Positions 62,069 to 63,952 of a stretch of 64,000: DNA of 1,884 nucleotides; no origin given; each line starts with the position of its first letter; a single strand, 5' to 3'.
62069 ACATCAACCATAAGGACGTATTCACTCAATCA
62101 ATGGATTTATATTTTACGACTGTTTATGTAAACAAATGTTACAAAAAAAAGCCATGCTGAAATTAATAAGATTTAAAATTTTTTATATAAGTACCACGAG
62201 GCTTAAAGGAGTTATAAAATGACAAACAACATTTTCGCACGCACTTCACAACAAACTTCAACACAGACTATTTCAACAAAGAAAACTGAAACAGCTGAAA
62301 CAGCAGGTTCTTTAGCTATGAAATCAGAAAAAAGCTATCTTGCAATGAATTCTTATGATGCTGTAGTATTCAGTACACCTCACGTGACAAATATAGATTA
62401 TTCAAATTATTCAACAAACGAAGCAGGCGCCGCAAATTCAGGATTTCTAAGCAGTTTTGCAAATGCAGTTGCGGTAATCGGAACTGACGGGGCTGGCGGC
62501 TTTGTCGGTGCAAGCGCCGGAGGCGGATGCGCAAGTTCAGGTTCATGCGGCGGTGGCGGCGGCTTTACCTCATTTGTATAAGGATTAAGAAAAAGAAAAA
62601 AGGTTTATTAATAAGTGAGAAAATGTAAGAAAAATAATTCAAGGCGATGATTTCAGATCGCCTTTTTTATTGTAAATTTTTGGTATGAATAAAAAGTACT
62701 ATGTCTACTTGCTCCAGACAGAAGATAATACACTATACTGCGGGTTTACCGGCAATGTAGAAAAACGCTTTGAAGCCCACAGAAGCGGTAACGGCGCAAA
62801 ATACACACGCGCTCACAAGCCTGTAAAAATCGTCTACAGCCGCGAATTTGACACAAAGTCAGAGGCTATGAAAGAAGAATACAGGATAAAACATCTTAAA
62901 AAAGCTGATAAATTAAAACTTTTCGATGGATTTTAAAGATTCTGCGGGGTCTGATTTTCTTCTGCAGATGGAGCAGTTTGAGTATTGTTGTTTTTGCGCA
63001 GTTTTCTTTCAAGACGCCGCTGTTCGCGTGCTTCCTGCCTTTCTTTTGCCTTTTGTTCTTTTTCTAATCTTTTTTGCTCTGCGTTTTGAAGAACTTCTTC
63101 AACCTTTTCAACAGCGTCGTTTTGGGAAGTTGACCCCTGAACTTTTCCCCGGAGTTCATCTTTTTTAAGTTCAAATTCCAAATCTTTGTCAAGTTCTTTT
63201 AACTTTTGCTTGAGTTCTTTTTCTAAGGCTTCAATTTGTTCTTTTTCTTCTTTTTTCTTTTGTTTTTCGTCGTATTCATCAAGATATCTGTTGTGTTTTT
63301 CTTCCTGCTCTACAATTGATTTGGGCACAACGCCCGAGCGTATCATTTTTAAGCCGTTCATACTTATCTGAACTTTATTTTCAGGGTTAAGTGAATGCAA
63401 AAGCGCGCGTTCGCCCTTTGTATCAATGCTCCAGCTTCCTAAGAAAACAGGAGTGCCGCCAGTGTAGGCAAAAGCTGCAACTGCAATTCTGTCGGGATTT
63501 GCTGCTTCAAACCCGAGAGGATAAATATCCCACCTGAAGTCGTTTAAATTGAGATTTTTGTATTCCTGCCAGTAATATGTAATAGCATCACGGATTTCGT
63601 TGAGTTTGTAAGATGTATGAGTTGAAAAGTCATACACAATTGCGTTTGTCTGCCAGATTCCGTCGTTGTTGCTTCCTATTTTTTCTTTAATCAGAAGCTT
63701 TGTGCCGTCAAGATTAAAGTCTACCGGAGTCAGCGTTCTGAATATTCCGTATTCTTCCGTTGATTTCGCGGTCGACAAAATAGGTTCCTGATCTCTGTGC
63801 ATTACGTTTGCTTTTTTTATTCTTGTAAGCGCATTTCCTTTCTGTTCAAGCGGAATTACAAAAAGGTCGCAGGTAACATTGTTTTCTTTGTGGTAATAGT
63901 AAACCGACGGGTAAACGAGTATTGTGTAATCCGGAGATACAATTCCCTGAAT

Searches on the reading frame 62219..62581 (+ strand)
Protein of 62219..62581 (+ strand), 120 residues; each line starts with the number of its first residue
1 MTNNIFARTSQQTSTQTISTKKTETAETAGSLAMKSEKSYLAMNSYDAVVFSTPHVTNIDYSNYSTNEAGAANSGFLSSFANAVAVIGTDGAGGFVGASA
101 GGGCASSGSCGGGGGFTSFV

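Call 9: search_protein_families(library=pfam, proteins=[window:62219-62581:+], max_evalue=0.1)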
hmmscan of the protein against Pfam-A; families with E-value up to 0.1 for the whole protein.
window:62219-62581:+ (120 aa): 0 families

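Call 50: search_protein_families(library=ncbifam, proteins=[window:62219-62581:+], max_evalue=0.1)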
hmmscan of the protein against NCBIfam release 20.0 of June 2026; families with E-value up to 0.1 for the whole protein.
window:62219-62581:+ (120 aa): 1 family
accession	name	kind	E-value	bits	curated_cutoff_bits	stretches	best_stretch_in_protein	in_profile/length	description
NF035925.1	Geo26A_fam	subfamily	0.0095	15.8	40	1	10-85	52-127/197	geobacillin-26 family protein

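Call 55: find_encoding_contigs(protein=window:62219-62581:+, flank=10000, max_places=2)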
Protein window:62219-62581:+ (120 aa): 22 contigs read that carry it; 2 places shown.
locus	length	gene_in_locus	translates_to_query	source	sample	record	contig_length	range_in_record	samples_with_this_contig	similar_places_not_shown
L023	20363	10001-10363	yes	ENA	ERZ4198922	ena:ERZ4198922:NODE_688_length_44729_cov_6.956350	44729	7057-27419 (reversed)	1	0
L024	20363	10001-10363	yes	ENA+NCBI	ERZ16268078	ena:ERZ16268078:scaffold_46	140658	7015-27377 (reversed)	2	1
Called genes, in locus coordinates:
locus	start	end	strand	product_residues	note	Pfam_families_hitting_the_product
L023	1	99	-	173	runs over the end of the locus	-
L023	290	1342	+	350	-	PF01594:AI-2E_transport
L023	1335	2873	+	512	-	PF19864:Radical_SAM_N2, PF04055:Radical_SAM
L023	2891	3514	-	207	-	PF00300:His_Phos_1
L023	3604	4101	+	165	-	PF06434:Aconitase_2_N, PF00694:Aconitase_C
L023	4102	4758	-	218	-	-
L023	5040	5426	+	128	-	PF00164:Ribosom_S12_S23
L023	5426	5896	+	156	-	PF00177:Ribosomal_S7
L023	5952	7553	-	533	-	PF03063:Prismane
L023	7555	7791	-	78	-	PF00462:Glutaredoxin, PF13417:GST_N_3, PF13409:GST_N_2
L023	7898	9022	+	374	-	PF02350:Epimerase_2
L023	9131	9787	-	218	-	-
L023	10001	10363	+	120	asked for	-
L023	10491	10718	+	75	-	PF01541:GIY-YIG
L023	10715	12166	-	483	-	-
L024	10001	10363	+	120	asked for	-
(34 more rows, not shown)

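Call 96: search_protein_families(library=phrogs, proteins=[window:62219-62581:+], max_evalue=0.01)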
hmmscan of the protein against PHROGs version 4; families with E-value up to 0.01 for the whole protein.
window:62219-62581:+ (120 aa): 0 families

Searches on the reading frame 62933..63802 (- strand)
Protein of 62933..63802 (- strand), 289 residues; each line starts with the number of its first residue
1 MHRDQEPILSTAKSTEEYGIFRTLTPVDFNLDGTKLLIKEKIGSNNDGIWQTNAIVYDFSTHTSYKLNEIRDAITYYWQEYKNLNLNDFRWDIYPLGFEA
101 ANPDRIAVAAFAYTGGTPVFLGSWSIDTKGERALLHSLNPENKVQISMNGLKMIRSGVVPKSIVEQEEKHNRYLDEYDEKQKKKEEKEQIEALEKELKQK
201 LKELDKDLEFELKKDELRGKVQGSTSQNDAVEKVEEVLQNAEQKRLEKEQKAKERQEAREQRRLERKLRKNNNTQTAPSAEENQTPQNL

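Call 54: find_encoding_contigs(protein=window:62933-63802:-, flank=10000, max_places=2)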
Protein window:62933-63802:- (289 aa): no gene with exactly this product is on record in the collection.
